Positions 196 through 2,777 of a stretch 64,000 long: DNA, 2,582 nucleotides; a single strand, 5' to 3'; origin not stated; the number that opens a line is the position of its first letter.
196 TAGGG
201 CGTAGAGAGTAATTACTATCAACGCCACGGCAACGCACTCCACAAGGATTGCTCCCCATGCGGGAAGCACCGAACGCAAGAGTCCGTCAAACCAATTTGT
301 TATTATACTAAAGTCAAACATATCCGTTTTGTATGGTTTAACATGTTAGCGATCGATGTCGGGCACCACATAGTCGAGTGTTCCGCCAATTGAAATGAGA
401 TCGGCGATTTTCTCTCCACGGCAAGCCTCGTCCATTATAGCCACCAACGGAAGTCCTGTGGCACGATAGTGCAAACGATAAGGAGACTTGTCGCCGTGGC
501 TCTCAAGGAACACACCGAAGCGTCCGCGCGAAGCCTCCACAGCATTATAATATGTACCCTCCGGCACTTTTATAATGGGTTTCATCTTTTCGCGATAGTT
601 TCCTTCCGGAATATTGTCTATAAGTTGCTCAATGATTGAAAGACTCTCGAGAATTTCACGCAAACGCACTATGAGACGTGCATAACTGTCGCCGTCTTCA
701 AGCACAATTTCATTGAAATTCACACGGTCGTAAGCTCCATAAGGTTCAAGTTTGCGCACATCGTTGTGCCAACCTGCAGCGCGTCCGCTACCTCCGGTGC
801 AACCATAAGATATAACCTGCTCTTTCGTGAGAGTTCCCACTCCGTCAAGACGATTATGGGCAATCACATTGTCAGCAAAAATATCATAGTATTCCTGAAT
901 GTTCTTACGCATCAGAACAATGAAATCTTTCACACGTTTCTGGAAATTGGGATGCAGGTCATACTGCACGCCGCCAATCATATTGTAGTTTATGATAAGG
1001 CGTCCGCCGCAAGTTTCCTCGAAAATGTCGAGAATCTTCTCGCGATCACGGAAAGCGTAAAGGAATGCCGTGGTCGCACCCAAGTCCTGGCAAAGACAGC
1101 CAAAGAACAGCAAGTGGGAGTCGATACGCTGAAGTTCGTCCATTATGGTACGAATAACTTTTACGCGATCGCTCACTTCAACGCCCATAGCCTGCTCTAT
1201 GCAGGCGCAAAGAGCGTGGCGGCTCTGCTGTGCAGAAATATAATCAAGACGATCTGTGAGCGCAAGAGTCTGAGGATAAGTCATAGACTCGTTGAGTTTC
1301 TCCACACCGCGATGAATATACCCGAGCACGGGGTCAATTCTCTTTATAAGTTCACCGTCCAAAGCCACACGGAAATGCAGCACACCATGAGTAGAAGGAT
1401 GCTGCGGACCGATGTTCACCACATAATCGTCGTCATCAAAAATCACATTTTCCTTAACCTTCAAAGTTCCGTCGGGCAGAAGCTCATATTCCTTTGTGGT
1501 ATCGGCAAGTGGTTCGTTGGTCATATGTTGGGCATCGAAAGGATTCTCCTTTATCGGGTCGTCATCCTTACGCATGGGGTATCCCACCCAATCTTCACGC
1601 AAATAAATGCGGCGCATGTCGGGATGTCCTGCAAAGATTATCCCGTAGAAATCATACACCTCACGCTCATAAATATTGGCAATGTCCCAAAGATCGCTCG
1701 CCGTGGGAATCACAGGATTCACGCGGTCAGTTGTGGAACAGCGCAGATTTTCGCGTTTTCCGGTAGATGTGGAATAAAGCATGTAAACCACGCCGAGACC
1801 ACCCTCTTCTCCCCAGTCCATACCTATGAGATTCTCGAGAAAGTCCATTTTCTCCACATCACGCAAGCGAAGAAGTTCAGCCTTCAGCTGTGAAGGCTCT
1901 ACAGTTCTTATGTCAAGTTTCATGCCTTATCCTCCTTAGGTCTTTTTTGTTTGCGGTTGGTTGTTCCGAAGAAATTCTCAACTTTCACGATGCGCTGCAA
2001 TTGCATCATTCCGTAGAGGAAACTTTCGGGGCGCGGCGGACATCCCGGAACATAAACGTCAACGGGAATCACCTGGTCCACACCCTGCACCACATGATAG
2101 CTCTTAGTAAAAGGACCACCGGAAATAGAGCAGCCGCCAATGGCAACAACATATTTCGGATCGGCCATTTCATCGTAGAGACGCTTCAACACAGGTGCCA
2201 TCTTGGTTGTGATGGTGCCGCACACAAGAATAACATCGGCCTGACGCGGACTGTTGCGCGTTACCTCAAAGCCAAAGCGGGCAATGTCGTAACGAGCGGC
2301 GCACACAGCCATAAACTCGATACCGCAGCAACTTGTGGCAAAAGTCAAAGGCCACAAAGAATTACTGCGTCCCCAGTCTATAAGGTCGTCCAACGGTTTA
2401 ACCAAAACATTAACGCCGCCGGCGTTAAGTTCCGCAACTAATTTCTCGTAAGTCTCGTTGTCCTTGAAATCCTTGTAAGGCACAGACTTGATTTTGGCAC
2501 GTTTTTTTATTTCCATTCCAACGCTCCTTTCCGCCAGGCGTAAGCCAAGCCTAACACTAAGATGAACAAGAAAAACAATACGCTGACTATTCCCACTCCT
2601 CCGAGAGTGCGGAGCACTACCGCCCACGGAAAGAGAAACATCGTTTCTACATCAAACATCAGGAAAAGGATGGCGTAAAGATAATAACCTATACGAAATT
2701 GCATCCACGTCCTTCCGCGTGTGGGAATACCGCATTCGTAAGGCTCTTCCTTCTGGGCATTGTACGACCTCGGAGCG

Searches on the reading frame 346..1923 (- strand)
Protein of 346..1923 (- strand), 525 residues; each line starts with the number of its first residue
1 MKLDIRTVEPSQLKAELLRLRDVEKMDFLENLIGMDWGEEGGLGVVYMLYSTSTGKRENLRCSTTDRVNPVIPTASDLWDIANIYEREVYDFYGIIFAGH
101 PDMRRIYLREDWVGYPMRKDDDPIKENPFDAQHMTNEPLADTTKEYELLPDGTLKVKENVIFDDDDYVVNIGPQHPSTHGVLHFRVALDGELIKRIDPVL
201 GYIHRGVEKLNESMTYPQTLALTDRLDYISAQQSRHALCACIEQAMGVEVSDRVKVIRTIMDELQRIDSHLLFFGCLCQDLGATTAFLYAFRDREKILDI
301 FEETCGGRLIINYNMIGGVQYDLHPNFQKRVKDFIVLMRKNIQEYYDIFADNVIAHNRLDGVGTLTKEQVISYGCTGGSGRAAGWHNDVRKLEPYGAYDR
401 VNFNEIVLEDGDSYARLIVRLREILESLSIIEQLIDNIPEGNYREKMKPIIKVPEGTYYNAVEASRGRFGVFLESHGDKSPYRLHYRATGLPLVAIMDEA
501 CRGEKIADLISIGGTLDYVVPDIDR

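Call 38: search_protein_families(library=pfam, proteins=[window:346-1923:-], max_evalue=0.00001)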
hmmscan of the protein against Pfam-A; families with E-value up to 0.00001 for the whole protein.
window:346-1923:- (525 aa): 2 families
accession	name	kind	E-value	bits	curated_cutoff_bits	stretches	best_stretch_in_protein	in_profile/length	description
PF00346.24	Complex1_49kDa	-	2.8e-78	263.1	24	2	280-448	1-169/271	Respiratory-chain NADH dehydrogenase, 49 Kd subunit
PF00329.25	Complex1_30kDa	-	1.6e-34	119.6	22.5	1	7-122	2-119/124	Respiratory-chain NADH dehydrogenase, 30 Kd subunit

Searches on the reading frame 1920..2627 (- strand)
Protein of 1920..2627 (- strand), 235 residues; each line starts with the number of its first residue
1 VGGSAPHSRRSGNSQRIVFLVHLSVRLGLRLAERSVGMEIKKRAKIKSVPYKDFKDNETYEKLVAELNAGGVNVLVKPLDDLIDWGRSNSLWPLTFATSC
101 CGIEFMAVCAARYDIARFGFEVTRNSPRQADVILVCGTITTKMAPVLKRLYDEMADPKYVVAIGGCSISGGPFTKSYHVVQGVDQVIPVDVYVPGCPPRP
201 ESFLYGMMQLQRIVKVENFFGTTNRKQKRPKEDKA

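Call 38: search_protein_families(library=pfam, proteins=[window:1920-2627:-], max_evalue=0.00001)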
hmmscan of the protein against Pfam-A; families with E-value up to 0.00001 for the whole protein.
window:1920-2627:- (235 aa): 1 family
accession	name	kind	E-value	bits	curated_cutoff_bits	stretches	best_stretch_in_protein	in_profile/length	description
PF01058.29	Oxidored_q6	-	1.4e-28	99.6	27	1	100-210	3-128/128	NADH ubiquinone oxidoreductase, 20 Kd subunit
